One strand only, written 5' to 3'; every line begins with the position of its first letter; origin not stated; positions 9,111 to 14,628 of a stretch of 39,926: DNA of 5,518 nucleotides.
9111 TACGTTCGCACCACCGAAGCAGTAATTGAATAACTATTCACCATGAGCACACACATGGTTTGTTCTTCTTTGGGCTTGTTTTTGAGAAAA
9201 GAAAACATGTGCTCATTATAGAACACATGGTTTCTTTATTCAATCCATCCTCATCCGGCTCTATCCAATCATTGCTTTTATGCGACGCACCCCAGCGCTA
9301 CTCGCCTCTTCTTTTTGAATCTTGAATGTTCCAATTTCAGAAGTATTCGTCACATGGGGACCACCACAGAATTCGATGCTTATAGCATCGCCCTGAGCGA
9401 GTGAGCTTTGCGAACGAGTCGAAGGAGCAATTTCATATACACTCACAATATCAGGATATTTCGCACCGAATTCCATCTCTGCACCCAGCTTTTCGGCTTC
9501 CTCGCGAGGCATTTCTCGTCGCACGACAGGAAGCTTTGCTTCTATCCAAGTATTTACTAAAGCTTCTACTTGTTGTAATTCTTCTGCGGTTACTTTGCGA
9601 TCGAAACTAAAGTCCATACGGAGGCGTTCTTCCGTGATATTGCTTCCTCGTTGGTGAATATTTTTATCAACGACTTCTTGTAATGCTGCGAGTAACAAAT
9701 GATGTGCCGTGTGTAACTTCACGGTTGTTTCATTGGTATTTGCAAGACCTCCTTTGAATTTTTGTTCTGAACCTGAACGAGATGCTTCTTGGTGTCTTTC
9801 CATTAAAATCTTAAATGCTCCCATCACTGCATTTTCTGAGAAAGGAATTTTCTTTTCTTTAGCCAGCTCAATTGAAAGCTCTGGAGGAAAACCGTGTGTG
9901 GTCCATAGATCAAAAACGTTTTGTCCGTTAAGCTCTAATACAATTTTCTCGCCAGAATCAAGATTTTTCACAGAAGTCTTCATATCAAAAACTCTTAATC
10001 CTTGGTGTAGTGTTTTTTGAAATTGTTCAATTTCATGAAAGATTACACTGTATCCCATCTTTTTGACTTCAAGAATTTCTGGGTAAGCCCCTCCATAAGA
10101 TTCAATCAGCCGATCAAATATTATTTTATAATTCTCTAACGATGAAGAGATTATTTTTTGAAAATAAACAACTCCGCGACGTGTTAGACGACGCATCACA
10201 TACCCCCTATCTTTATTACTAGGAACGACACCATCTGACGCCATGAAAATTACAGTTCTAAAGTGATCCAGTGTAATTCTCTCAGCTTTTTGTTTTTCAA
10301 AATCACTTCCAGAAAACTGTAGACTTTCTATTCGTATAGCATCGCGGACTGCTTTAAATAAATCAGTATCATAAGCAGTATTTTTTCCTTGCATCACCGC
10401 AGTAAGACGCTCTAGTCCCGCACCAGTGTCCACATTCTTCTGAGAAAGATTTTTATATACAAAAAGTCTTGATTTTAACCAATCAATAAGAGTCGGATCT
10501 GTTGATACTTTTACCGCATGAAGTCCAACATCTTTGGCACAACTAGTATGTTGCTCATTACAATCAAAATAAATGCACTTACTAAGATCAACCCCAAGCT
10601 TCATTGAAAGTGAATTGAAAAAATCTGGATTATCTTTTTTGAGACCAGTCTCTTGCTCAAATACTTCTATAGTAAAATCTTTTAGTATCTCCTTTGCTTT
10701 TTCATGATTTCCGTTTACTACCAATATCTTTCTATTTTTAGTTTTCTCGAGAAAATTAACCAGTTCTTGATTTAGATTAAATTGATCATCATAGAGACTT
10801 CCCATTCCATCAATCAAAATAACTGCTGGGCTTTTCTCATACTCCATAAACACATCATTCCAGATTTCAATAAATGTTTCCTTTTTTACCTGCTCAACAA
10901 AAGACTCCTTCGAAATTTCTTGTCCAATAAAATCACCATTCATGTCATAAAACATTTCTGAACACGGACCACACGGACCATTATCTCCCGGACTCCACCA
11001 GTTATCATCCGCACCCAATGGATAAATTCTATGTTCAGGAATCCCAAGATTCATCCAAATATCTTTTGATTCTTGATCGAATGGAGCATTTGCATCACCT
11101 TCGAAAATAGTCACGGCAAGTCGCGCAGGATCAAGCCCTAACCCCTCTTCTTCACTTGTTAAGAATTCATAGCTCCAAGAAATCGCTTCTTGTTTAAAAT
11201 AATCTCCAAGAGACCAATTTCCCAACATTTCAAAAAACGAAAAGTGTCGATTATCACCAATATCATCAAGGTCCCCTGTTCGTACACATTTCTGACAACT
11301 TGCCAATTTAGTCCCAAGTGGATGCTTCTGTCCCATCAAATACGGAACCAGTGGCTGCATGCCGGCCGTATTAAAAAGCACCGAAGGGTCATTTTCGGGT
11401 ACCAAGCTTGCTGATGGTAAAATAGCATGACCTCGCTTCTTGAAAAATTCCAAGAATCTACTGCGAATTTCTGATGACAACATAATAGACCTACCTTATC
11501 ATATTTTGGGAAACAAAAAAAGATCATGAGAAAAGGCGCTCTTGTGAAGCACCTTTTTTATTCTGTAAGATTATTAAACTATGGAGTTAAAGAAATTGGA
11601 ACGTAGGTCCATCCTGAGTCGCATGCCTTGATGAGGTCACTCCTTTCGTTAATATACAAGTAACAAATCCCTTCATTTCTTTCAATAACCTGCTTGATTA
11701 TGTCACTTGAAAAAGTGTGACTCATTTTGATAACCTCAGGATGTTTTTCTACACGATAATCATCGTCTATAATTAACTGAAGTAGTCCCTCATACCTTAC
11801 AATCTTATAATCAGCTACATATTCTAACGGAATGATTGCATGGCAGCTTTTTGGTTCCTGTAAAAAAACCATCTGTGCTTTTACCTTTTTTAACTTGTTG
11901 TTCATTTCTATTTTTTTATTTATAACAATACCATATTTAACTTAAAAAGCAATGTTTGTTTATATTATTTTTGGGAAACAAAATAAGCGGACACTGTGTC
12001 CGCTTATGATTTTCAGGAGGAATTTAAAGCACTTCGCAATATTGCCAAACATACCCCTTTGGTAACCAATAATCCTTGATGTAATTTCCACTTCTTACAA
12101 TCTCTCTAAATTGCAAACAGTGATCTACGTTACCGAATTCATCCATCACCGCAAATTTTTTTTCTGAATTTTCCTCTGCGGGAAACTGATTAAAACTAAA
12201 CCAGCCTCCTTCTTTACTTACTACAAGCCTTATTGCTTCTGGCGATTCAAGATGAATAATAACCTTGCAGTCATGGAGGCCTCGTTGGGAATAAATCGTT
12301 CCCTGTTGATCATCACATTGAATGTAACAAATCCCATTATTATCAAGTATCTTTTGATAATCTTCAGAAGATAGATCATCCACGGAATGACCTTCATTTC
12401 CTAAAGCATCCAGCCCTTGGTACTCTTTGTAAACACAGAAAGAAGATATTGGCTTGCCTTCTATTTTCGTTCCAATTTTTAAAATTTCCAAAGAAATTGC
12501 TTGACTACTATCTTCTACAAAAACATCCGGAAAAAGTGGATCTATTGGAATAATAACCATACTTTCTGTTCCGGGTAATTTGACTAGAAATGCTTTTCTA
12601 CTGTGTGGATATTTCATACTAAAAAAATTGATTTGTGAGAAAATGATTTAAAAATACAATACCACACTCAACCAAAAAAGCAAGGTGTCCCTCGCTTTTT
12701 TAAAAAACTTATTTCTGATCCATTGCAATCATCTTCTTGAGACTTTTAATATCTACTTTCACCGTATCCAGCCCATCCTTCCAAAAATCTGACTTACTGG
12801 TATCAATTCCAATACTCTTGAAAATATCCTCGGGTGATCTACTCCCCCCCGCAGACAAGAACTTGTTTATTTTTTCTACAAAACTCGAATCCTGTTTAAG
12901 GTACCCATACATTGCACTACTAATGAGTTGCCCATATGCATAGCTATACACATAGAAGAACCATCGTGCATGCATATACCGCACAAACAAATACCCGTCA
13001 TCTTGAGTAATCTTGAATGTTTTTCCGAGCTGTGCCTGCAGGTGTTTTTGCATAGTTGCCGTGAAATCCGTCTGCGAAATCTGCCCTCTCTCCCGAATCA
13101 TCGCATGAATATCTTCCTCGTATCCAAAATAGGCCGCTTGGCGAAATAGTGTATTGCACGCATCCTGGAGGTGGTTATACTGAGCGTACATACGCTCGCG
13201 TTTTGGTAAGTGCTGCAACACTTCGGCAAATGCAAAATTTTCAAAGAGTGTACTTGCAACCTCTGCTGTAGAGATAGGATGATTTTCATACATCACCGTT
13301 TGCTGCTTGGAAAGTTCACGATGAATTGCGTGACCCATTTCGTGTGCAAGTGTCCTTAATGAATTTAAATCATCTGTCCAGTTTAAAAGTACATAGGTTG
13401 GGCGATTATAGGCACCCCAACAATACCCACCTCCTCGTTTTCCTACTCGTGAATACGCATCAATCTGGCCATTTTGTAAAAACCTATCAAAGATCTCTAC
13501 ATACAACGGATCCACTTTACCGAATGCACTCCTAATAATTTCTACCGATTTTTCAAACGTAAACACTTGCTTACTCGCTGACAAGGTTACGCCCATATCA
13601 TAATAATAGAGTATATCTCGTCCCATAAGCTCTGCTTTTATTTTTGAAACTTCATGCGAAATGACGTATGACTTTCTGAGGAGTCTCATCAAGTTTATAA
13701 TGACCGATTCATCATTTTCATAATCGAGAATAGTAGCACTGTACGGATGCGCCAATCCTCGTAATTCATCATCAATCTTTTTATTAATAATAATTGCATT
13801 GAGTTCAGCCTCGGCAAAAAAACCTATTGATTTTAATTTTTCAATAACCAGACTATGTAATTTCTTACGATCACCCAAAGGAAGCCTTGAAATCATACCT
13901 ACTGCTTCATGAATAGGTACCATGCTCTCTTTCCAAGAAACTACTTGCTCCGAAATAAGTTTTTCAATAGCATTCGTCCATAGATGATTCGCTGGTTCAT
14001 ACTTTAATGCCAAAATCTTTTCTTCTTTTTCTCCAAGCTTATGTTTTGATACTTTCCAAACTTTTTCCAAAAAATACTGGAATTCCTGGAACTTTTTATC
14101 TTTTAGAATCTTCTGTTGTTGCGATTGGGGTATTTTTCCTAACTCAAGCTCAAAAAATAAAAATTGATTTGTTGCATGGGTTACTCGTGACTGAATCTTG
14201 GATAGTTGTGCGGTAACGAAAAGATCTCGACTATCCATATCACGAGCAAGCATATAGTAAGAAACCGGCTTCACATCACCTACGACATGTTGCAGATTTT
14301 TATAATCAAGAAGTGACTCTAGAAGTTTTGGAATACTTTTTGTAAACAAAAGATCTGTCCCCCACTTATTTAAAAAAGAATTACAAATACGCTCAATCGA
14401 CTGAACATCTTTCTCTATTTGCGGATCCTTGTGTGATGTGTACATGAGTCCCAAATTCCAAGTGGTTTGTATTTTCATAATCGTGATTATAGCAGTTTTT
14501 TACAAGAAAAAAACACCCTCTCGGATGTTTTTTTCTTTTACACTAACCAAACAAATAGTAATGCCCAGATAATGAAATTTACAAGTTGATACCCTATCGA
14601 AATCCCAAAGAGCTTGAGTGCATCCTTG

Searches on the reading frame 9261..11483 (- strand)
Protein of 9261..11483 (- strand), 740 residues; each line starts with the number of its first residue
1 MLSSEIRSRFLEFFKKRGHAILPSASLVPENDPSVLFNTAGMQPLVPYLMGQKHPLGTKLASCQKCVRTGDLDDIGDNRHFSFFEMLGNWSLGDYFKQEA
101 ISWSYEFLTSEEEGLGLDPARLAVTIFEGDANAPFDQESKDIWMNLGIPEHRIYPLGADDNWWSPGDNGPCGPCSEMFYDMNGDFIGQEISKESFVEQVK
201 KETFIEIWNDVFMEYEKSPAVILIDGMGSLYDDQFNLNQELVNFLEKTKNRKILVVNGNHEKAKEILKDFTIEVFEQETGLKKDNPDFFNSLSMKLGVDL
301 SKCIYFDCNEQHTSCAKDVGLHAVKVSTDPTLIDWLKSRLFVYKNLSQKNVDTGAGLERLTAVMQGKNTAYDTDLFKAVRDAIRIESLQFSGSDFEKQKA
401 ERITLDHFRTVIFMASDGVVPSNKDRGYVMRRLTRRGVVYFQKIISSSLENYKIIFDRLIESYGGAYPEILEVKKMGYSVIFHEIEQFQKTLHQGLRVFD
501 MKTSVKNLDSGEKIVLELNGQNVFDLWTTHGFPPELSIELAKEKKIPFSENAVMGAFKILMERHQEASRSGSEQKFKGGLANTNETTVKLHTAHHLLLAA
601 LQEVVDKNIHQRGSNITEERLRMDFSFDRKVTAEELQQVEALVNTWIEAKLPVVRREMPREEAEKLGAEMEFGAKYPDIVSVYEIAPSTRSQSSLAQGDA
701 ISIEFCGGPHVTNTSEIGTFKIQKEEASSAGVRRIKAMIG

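Call 75: search_protein_families(library=pfam, max_evalue=0.00001, proteins=[window:9261-11483:-])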
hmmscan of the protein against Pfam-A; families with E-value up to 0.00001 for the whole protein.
window:9261-11483:- (740 aa): 2 families
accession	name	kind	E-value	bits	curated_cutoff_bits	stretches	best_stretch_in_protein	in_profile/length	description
PF01411.24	tRNA-synt_2c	-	3.5e-118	396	30.3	2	5-219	1-210/552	tRNA synthetases class II (A)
PF07973.19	tRNA_SAD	-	1.8e-16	60.3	24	1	681-735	2-43/44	Threonyl and Alanyl tRNA synthetase second additional domain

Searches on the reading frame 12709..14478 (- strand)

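Call 75: search_protein_families(library=pfam, max_evalue=0.00001, proteins=[window:12709-14478:-])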
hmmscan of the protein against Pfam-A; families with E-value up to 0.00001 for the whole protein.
window:12709-14478:- (589 aa): 2 families
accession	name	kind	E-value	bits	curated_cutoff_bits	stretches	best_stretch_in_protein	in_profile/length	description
PF01432.26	Peptidase_M3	-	1.8e-35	123.6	27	1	247-570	56-455/457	Peptidase family M3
PF08439.15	Peptidase_M3_N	-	4.7e-10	40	25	1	112-168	1-58/70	Oligopeptidase F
